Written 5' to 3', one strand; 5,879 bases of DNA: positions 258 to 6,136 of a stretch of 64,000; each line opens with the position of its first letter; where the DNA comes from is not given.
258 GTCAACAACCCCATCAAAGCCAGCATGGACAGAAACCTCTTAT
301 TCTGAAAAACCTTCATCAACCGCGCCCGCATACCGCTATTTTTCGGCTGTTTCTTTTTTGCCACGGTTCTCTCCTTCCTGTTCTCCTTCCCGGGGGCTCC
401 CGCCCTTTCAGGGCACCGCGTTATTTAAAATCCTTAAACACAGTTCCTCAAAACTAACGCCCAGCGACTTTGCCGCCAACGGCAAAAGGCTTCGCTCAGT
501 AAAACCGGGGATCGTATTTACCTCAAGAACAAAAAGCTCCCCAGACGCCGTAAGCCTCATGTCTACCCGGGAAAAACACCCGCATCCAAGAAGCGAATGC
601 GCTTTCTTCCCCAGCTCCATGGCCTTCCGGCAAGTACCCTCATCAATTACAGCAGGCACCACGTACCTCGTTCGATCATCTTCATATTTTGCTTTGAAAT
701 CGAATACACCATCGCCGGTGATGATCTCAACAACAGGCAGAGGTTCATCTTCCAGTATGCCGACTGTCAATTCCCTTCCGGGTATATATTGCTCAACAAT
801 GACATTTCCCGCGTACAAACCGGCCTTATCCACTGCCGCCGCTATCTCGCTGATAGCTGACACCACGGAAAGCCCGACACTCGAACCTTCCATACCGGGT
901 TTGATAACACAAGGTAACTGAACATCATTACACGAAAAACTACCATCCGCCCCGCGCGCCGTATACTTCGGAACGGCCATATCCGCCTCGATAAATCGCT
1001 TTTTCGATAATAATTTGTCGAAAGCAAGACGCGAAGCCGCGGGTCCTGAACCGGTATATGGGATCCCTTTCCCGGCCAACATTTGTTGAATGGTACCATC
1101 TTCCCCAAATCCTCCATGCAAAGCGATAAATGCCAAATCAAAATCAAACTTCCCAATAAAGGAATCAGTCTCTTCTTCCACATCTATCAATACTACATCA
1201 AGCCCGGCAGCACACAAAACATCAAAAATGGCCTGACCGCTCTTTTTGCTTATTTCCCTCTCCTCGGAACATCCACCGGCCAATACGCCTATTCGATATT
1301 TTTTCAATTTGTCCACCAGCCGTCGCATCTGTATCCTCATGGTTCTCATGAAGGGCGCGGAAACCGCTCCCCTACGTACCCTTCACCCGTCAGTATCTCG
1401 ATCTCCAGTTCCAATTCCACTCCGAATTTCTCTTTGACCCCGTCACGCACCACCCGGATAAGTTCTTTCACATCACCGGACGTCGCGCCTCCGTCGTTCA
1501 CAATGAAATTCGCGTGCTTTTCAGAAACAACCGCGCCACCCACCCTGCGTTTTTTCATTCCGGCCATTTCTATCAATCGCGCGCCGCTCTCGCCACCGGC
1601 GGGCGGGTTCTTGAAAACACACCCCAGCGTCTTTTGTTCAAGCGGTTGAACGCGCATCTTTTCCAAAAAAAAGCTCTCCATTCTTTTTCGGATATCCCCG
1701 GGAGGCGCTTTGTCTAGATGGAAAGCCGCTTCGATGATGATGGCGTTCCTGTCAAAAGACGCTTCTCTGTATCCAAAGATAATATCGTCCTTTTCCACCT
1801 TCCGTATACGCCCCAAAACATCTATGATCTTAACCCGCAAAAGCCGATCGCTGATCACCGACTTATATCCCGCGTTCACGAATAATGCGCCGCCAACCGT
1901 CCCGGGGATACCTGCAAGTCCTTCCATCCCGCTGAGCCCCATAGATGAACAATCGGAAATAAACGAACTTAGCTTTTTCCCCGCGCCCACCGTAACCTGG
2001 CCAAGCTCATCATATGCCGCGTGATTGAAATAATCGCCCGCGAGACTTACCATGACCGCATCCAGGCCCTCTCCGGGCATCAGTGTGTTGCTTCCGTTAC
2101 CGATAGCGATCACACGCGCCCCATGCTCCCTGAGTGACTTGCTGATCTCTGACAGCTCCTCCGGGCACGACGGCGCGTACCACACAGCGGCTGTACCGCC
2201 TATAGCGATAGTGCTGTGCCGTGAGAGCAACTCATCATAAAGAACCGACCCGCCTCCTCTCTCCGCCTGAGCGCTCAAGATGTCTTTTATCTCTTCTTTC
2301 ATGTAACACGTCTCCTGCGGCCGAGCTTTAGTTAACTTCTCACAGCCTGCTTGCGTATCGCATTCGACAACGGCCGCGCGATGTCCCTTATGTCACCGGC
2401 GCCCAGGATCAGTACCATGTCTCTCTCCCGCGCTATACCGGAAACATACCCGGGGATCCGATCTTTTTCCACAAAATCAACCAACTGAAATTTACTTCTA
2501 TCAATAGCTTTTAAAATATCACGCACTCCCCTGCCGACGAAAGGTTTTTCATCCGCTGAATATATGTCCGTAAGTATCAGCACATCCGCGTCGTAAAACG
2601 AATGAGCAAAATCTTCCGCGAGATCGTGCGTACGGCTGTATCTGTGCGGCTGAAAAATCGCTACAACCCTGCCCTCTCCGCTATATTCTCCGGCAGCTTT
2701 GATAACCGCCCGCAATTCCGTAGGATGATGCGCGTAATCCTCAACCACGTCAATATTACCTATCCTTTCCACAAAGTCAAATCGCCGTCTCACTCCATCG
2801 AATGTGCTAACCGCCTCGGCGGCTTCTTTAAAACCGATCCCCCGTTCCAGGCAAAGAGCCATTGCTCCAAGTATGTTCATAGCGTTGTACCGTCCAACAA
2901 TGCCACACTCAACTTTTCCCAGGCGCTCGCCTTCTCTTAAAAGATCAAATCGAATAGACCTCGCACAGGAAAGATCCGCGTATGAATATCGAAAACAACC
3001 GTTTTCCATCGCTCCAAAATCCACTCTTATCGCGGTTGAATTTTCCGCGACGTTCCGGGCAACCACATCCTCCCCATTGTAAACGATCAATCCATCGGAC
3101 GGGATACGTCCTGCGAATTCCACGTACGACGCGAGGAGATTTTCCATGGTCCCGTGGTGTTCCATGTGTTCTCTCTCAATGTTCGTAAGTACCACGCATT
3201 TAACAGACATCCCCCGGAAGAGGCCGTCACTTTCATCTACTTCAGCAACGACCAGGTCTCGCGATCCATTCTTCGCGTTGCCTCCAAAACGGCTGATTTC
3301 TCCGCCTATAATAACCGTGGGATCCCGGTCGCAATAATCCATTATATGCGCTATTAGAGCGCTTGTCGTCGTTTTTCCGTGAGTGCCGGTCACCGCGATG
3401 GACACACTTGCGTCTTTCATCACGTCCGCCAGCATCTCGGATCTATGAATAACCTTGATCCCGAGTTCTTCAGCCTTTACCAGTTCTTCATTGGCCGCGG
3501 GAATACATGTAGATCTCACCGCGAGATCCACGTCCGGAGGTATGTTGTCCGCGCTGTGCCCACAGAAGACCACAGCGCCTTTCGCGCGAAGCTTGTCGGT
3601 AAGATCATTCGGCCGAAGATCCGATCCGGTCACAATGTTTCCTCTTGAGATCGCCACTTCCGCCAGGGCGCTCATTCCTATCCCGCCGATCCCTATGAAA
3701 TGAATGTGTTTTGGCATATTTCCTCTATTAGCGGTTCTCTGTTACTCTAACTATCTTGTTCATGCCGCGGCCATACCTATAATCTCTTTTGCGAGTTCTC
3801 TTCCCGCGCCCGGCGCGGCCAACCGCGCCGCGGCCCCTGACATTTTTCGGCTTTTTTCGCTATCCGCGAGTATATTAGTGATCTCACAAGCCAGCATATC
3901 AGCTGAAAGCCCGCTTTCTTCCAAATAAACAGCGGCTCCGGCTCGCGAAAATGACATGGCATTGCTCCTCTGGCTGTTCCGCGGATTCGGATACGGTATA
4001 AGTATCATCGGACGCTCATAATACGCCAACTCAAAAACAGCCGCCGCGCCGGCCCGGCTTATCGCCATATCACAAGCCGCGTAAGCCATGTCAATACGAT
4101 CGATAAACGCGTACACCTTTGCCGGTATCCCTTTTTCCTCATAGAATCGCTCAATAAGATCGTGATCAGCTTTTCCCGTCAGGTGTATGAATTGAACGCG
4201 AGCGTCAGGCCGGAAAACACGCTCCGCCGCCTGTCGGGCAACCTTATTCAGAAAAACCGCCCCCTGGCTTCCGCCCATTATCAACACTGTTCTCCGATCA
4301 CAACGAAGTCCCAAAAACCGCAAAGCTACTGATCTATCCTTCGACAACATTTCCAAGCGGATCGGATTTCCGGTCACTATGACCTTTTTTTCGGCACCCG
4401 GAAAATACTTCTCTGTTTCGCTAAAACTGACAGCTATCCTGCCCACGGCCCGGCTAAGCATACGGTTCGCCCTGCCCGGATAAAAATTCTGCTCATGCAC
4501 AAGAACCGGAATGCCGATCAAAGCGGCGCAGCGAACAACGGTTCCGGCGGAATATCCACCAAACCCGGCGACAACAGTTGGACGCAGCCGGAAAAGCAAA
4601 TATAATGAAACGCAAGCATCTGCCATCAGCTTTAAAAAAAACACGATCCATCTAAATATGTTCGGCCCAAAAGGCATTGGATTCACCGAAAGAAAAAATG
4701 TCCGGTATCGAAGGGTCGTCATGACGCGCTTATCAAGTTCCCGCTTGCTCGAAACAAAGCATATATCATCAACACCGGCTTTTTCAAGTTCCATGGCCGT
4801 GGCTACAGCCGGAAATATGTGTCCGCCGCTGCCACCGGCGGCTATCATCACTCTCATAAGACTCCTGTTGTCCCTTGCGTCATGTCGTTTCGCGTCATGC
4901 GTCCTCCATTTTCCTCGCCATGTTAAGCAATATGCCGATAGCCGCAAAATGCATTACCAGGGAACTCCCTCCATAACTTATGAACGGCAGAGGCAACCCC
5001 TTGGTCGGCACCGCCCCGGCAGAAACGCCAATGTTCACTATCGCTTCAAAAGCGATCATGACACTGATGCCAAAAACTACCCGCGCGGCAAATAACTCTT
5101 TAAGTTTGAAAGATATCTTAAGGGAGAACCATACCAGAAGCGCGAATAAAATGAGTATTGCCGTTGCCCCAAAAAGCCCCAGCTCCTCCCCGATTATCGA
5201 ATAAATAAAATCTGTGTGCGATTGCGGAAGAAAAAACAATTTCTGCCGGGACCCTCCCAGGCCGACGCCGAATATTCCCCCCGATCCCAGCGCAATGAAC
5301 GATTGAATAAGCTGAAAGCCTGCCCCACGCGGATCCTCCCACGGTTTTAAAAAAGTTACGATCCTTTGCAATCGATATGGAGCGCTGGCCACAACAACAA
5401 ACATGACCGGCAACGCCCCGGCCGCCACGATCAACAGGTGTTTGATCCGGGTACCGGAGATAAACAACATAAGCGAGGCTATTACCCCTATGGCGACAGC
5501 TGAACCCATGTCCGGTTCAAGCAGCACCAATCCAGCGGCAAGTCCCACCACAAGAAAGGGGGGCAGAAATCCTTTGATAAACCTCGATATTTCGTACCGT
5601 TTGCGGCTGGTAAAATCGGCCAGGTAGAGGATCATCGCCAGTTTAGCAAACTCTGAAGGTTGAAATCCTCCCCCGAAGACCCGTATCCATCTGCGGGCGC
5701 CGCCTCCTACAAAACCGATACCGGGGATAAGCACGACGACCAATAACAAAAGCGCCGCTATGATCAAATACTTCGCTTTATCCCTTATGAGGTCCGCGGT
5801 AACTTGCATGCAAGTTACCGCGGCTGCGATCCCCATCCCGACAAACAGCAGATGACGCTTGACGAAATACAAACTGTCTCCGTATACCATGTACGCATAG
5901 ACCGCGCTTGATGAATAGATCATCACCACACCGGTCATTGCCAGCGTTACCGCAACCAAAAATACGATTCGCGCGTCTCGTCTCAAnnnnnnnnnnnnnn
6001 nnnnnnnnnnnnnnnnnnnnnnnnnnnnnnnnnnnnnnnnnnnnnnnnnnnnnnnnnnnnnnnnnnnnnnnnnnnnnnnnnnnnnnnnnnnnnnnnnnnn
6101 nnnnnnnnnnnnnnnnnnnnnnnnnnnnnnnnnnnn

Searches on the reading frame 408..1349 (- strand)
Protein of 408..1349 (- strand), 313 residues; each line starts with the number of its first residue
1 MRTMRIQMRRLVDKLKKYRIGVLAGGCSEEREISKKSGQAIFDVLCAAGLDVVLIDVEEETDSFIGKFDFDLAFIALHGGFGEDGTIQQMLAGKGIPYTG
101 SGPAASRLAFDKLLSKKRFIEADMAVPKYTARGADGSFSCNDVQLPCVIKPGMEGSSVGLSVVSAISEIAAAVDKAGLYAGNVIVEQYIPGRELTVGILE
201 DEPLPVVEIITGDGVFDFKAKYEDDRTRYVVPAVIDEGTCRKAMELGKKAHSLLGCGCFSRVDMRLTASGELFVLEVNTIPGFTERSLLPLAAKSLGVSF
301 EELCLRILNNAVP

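Call 68: search_protein_families(library=pfam, proteins=[window:408-1349:-], max_evalue=0.00001)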
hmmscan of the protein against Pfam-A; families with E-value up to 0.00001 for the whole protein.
window:408-1349:- (313 aa): 3 families
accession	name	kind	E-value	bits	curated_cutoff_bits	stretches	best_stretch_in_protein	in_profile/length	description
PF07478.18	Dala_Dala_lig_C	-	1e-47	162.8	24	1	141-308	33-203/204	D-ala D-ala ligase C-terminus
PF01820.27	Dala_Dala_lig_N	-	7.8e-19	68.8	34.6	2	69-101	89-121/121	D-ala D-ala ligase N-terminus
PF13535.11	ATP-grasp_4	-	8.1e-10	39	27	1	144-280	2-151/160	ATP-grasp domain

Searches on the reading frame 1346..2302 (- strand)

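Call 68: search_protein_families(library=pfam, proteins=[window:1346-2302:-], max_evalue=0.00001)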
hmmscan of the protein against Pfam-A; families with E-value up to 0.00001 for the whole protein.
window:1346-2302:- (318 aa): 2 families
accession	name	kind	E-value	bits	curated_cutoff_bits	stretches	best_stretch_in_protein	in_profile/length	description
PF02873.21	MurB_C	-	4.8e-32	110.5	27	1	203-304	1-99/99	UDP-N-acetylenolpyruvoylglucosamine reductase, C-terminal domain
PF01565.28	FAD_binding_4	-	1.6e-16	60.7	26.4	1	42-169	5-138/139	FAD binding domain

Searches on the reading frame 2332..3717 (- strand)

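Call 68: search_protein_families(library=pfam, proteins=[window:2332-3717:-], max_evalue=0.00001)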
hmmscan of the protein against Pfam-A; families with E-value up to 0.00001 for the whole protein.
window:2332-3717:- (461 aa): 3 families
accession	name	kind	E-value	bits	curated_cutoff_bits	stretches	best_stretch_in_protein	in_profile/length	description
PF01225.30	Mur_ligase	-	5.8e-27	94.3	21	1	4-102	1-93/95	Mur ligase family, catalytic domain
PF08245.18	Mur_ligase_M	-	8.8e-24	85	24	1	109-288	1-199/200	Mur ligase middle domain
PF02875.26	Mur_ligase_C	-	1.1e-17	65.5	28.4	1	311-441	1-127/127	Mur ligase, glutamate ligase domain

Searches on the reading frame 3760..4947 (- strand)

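Call 68: search_protein_families(library=pfam, proteins=[window:3760-4947:-], max_evalue=0.00001)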
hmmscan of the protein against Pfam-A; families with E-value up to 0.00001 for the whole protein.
window:3760-4947:- (395 aa): 2 families
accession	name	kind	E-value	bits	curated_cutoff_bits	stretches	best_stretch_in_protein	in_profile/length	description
PF04101.22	Glyco_tran_28_C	-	6.8e-34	117.7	22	1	220-375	1-156/166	Glycosyltransferase family 28 C-terminal domain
PF03033.26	Glyco_transf_28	-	2.2e-23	83.3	26.2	1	33-172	1-138/139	Glycosyltransferase family 28 N-terminal domain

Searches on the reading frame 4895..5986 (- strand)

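Call 68: search_protein_families(library=pfam, proteins=[window:4895-5986:-], max_evalue=0.00001)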
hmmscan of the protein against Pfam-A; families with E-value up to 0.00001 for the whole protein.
window:4895-5986:- (363 aa): 1 family
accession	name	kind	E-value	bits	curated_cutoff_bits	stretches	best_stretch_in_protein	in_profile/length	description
PF01098.24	FTSW_RODA_SPOVE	-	9.1e-104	347.7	26.4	1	7-359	3-353/356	Cell cycle protein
